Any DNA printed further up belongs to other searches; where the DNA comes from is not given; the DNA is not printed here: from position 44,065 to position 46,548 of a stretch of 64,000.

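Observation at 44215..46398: Single 727-aa ORF fusing diaminopimelate decarboxylase (LysA) to diaminopimelate epimerase (DapF)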

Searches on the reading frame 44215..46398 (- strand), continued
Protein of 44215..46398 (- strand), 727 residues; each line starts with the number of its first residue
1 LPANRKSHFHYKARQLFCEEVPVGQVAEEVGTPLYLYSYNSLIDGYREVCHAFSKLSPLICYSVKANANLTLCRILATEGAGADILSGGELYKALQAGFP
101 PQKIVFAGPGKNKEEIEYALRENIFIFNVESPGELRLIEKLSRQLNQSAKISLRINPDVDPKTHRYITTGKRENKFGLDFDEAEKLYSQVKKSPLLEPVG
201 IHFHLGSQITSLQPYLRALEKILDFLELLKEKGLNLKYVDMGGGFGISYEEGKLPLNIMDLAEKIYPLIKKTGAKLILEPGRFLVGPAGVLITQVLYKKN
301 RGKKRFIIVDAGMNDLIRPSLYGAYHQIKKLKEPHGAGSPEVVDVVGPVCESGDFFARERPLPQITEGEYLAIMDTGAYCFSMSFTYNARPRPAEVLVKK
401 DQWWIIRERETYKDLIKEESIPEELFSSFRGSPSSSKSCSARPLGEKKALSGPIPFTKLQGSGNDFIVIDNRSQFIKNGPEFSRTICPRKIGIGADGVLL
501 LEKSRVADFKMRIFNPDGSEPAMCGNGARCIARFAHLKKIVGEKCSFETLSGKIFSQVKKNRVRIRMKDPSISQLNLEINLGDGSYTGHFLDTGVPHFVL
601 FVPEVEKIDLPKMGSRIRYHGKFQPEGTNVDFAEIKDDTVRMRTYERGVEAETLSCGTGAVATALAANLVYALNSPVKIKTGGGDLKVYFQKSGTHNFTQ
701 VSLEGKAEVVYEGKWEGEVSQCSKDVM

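Call 25: find_encoding_contigs(protein=P0068, flank=6000, max_places=2)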
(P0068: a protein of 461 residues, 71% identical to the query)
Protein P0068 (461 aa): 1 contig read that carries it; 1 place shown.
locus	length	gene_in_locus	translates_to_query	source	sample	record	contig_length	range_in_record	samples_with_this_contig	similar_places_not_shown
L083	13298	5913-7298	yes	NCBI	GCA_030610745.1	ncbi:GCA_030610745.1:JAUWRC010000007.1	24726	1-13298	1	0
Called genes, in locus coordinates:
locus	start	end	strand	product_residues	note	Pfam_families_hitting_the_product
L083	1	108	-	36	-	?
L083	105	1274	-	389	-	PF01264:Chorismate_synt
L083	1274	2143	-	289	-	PF08501:Shikimate_dh_N, PF18317:SDH_C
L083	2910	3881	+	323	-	PF01408:GFO_IDH_MocA, PF08635:ox_reductase_C, PF22725:GFO_IDH_MocA_C3, PF02894:GFO_IDH_MocA_C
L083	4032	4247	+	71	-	-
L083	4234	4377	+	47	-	-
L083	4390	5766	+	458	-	PF00206:Lyase_1, PF14698:ASL_C2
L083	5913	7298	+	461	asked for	PF00278:Orn_DAP_Arg_deC, PF01168:Ala_racemase_N (weak), PF02784:Orn_Arg_deC_N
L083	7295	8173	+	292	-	PF01678:DAP_epimerase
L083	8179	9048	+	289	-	PF00701:DHDPS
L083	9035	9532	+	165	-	PF01288:HPPK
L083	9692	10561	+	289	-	PF03755:YicC-like_N, PF08340:YicC-like_C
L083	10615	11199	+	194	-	PF00625:Guanylate_kin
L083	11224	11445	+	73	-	PF01192:RNA_pol_Rpb6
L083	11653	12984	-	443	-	PF11638:DnaA_N, PF01695:IstB_IS21, PF00308:Bac_DnaA, PF00004:AAA (weak), PF08299:Bac_DnaA_C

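Call 27: find_encoding_contigs(protein=P0012, flank=5000, max_places=2)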
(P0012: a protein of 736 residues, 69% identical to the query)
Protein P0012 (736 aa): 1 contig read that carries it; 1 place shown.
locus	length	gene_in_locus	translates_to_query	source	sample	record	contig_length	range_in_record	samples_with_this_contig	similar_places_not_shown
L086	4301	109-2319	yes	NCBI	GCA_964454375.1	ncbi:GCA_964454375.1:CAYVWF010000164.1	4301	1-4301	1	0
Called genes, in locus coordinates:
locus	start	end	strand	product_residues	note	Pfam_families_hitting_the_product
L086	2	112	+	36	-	?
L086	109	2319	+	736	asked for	PF00278:Orn_DAP_Arg_deC, PF01168:Ala_racemase_N (weak), PF02784:Orn_Arg_deC_N, PF01678:DAP_epimerase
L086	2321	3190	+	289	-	PF00701:DHDPS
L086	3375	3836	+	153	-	PF01850:PIN (faint)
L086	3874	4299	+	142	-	?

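Call 32: list_cluster_members(proteins=[P0004, P0007, P0008, P0009, P0012, P0016, P0021, P0027, P0031, P0077])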
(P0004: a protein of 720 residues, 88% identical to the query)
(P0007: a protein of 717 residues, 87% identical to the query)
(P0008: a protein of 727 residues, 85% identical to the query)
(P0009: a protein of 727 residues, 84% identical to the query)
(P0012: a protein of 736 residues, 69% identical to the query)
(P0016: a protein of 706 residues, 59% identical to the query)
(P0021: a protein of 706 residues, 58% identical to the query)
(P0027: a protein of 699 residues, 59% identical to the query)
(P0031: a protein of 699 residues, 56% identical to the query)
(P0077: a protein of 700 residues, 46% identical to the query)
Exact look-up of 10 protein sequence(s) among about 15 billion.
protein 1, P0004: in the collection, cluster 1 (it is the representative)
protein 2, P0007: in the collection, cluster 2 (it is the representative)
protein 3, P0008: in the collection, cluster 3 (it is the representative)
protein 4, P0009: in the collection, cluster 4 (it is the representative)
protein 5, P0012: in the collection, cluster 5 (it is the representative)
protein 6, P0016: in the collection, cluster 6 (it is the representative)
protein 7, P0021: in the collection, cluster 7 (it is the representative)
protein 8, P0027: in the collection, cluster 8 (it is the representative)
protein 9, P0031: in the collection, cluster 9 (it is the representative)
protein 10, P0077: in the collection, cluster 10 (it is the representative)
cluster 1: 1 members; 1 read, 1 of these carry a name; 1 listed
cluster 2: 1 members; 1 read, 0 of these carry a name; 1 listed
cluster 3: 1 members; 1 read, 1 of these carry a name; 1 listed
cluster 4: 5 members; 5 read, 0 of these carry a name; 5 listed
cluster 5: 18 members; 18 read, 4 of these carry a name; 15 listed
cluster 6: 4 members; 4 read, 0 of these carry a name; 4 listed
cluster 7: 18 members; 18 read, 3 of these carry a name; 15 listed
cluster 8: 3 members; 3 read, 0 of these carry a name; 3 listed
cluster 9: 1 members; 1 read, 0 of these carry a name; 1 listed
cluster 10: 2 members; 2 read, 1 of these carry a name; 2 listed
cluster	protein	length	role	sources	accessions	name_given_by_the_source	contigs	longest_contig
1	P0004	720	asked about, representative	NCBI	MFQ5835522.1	MAG: diaminopimelate decarboxylase [bacterium]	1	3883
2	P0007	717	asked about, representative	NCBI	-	-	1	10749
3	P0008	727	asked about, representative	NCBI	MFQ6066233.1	MAG: diaminopimelate decarboxylase [bacterium]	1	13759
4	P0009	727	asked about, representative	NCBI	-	-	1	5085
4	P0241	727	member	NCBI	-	-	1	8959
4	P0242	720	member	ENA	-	-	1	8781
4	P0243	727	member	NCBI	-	-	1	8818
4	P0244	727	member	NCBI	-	-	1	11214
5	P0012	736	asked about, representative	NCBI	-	-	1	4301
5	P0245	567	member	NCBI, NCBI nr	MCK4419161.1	diaminopimelate decarboxylase, partial [Candidatus Aerophobetes bacterium] | diaminopimelate decarboxylase [Candidatus Aerophobetes bacterium]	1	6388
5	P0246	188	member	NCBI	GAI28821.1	unnamed protein product, partial [marine sediment metagenome]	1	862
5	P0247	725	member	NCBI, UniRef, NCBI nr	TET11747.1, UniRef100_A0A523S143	diaminopimelate decarboxylase [Candidatus Aerophobetes bacterium] | Multifunctional fusion protein n=1 Tax=Aerophobetes bacterium TaxID=2030807 ... | MAG: diaminopimelate decarboxylase [Candidatus Aerophobetes bacterium]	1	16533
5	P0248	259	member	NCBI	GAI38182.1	unnamed protein product, partial [marine sediment metagenome]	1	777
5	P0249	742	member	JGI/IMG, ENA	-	-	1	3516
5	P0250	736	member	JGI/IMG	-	-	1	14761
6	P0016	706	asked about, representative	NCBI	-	-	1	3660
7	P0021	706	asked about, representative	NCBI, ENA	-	-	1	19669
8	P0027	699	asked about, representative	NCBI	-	-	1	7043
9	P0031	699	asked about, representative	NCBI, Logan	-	-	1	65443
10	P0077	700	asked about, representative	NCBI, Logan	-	-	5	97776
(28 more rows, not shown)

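Call 38: search_solved_structures(query=window:44215-46398:-, max_evalue=1e-20, show_alignments=0)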
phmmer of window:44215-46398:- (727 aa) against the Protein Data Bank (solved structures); distinct sequences matched with E-value up to 1e-20: 58.
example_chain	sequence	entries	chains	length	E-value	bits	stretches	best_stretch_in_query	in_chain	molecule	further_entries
2p3e_A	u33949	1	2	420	9.4e-123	414.3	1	8-418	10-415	Diaminopimelate decarboxylase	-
4xg1_A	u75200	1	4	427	1e-106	361.2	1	7-421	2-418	Diaminopimelate decarboxylase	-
3n2b_A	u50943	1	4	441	1.8e-103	350.5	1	3-421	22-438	Diaminopimelate decarboxylase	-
2qgh_A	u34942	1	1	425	2e-102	347.1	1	31-419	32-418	Diaminopimelate decarboxylase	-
3vab_A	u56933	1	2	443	2.1e-102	347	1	2-423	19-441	Diaminopimelate decarboxylase 1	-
3c5q_A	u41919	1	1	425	3.8e-102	346.2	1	31-419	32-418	Diaminopimelate decarboxylase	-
1twi_A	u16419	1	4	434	1.3e-96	327.9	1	15-425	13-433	Diaminopimelate decarboxylase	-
1tuf_A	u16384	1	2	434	1.3e-96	327.9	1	15-425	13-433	Diaminopimelate decarboxylase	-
6n2a_A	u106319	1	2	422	4e-83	283.3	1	16-416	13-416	Diaminopimelate decarboxylase 1, chloroplastic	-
2yxx_A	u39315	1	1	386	5e-81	276.3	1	25-418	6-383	Diaminopimelate decarboxylase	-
6n2f_A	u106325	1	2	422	2.6e-80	274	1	16-416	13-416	Diaminopimelate decarboxylase 2, chloroplastic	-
5x7m_A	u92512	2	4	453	9.9e-60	205.9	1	20-421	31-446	Diaminopimelate decarboxylase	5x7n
2o0t_A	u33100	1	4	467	4.1e-55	190.7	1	20-419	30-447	Diaminopimelate decarboxylase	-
1hkv_A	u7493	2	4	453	5e-55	190.4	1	20-418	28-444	DIAMINOPIMELATE DECARBOXYLASE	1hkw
1knw_A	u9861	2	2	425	1.2e-50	175.9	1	29-419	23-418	Diaminopimelate decarboxylase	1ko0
9mro_A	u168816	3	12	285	5.4e-36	127.5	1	454-714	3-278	Diaminopimelate epimerase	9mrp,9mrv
8qzy_A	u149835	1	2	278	1.6e-33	119.3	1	454-714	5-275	Diaminopimelate epimerase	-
7vdy_A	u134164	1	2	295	2.5e-26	95.5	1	453-714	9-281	O-ureido-serine racemase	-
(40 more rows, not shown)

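Call 41: find_encoding_contigs(protein=P0005, flank=10000, max_places=2)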
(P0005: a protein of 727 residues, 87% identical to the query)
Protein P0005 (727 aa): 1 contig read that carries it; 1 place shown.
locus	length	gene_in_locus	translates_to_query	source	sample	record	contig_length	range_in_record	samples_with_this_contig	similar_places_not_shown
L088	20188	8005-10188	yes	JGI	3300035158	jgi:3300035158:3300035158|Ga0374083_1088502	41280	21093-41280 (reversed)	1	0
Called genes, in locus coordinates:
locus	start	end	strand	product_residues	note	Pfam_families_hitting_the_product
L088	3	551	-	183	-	?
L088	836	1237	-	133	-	-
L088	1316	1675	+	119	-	-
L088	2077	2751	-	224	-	PF00392:GntR, PF07729:FCD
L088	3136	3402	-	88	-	-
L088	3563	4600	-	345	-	PF08240:ADH_N, PF16912:Glu_dehyd_C (weak), PF00107:ADH_zinc_N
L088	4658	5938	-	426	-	PF09861:Lar_N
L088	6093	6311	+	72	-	PF09723:Zn_ribbon_8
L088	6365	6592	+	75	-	PF15731:MqsA_antitoxin (weak)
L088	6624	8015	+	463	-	PF00206:Lyase_1, PF14698:ASL_C2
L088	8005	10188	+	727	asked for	PF00278:Orn_DAP_Arg_deC, PF02784:Orn_Arg_deC_N, PF01678:DAP_epimerase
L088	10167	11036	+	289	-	PF00701:DHDPS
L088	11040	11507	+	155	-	-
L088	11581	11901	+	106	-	PF01894:YjbQ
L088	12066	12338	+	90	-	PF01402:RHH_1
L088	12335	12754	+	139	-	PF01850:PIN, PF13470:PIN_3 (weak)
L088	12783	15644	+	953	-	PF02384:N6_Mtase (faint), PF20473:MmeI_Mtase, PF07669:Eco57I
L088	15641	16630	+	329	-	PF12358:DUF3644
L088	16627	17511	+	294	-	PF22837:M_Eco57I_C (weak)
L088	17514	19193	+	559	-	PF02463:SMC_N, PF11398:DUF2813 (weak), PF13175:AAA_15, PF13476:AAA_23, PF13304:AAA_21, PF13175:AAA_15, PF20469:OLD-like_TOPRIM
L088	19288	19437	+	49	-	-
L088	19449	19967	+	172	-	PF01381:HTH_3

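Call 42: find_encoding_contigs(protein=P0036, flank=8000, max_places=2)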
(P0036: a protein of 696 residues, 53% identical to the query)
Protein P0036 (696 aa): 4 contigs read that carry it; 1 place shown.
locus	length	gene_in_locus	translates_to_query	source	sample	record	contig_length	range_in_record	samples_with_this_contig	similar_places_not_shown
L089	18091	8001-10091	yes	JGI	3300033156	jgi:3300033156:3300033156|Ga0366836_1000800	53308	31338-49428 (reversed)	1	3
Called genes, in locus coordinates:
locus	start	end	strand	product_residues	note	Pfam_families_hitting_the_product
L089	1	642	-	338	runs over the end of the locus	PF18152:DAHP_snth_FXD, PF00793:DAHP_synth_1, PF03102:NeuB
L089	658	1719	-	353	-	PF01817:CM_2, PF00800:PDT, PF01842:ACT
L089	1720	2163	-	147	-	PF01220:DHquinase_II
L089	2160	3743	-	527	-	PF01202:SKI, PF13238:AAA_18, PF00465:Fe-ADH (faint), PF13685:Fe-ADH_2, PF01761:DHQ_synthase, PF24621:DHQS_C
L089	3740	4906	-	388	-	PF01264:Chorismate_synt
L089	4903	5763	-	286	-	PF08501:Shikimate_dh_N, PF01488:Shikimate_DH, PF18317:SDH_C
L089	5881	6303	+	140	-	-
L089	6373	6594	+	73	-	PF09723:Zn_ribbon_8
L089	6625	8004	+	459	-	PF00206:Lyase_1, PF14698:ASL_C2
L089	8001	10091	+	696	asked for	PF00278:Orn_DAP_Arg_deC, PF01168:Ala_racemase_N, PF02784:Orn_Arg_deC_N, PF01678:DAP_epimerase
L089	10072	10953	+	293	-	PF00701:DHDPS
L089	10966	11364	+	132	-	PF01894:YjbQ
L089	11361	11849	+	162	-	PF01288:HPPK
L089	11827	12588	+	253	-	PF00005:ABC_tran, PF13304:AAA_21 (weak)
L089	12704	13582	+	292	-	PF03755:YicC-like_N, PF08340:YicC-like_C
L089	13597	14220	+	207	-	PF00625:Guanylate_kin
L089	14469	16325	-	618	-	PF00111:Fer2, PF17650:RACo_linker, PF17651:Raco_middle, PF14574:RACo_C_ter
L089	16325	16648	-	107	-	PF00085:Thioredoxin, PF00578:AhpC-TSA (weak), PF13899:Thioredoxin_7 (weak), PF13098:Thioredoxin_2, PF13905:Thioredoxin_8 (weak)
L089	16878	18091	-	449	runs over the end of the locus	PF11638:DnaA_N, PF00308:Bac_DnaA, PF01695:IstB_IS21 (weak), PF00004:AAA (weak), PF08299:Bac_DnaA_C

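Call 54: predict_structure(alignment_id=A2)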
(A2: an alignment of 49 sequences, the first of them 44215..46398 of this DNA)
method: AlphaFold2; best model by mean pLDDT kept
length: 727 residues; sequences in the alignment: 49
mean_pLDDT: 83.7   pTM: 0.58
mean pLDDT of the five models: 83.7, 83.0, 82.9, 81.8, 80.4
residues with pLDDT >= 90: 395; 70-90: 220; 50-70: 47; < 50: 65
segments of 3 or more residues with pLDDT < 50: 1-4, 163-170, 382-386, 421-450, 489-493, 718-727
pLDDT, mean of each block of 10 residues (from residue 1): 60 93 96 94 94 94 91 96 94 96 92 96 96 96 97 82 48 73 95 96 84 89 95 94 77 81 94 93 89 92 88 66 72 80 80 72 90 83 54 92 93 72 39 30 32 81 88 87 71 67 95 86 86 95 93 92 90 86 89 89 91 89 86 93 84 87 94 95 92 88 92 66 28
secondary structure, 60 per line:
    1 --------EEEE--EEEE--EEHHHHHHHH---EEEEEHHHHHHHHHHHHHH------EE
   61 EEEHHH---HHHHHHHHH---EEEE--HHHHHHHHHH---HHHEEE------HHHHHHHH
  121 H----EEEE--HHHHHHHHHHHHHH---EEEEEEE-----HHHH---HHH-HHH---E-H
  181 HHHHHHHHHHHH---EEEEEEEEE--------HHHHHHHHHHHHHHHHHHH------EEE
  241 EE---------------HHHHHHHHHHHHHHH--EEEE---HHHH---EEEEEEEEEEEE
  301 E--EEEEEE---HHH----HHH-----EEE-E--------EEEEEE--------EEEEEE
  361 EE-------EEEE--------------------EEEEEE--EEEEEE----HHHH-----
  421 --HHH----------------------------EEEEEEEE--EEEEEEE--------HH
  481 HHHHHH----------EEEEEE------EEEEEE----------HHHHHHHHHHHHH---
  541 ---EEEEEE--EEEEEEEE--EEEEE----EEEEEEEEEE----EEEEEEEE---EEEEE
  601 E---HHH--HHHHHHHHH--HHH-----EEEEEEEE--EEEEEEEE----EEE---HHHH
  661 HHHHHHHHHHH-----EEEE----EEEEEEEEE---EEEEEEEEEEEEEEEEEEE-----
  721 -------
elements in order (helices of 4 or more, strands of 3 or more residues): E9-12 E15-18 H23-30 E34-38 H39-52 E59-63 H70-78 E82-85 H88-97 E104-106 H113-121 E126-129 H132-145 E149-155 H161-164 H180-192 E196-204 H213-231 E238-242 H258-272 E275-278 H282-285 E289-301 E304-309 E328-330 E341-346 E355-362 E370-373 E394-399 E402-407 H412-415 E454-461 E464-470 H479-486 E497-502 E509-514 H525-537 E544-549 E552-559 E562-566 E571-580 E585-592 E596-601 H610-618 E629-636 E639-646 E651-653 H657-671 E677-680 E685-693 E697-715

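Call 55: search_protein_representatives(protein=window:44215-46398:-)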
Query: 727 residues. Proteins with E-value up to 0.001 (for the whole library): 43072; up to 1e-10: 25581; up to 1e-30: 6128. The best 150 are listed.
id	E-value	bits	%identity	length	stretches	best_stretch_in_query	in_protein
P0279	1.5e-244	830.2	52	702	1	7-717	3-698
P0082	8.7e-177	606.2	46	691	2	7-418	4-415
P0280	1.3e-173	595.7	44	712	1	11-715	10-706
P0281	1.4e-147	509.6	40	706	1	12-693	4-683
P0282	3.2e-145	501.8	42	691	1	9-691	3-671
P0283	2.3e-139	482.5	42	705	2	7-421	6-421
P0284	5.2e-133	461.5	41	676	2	8-419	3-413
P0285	6.3e-133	461.2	39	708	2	5-416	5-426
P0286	1.2e-129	450.4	50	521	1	2-425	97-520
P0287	6.2e-129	448.0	49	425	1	8-423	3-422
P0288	2.7e-128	445.8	49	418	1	8-424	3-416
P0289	1.6e-126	440.0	48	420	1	11-424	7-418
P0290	2.7e-123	429.3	48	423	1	7-425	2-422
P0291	2.2e-121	423.0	48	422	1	13-423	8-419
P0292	3.7e-118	412.4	47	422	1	7-415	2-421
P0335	2.7e-104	366.5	36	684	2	11-420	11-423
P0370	2.5e-100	353.4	36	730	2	10-422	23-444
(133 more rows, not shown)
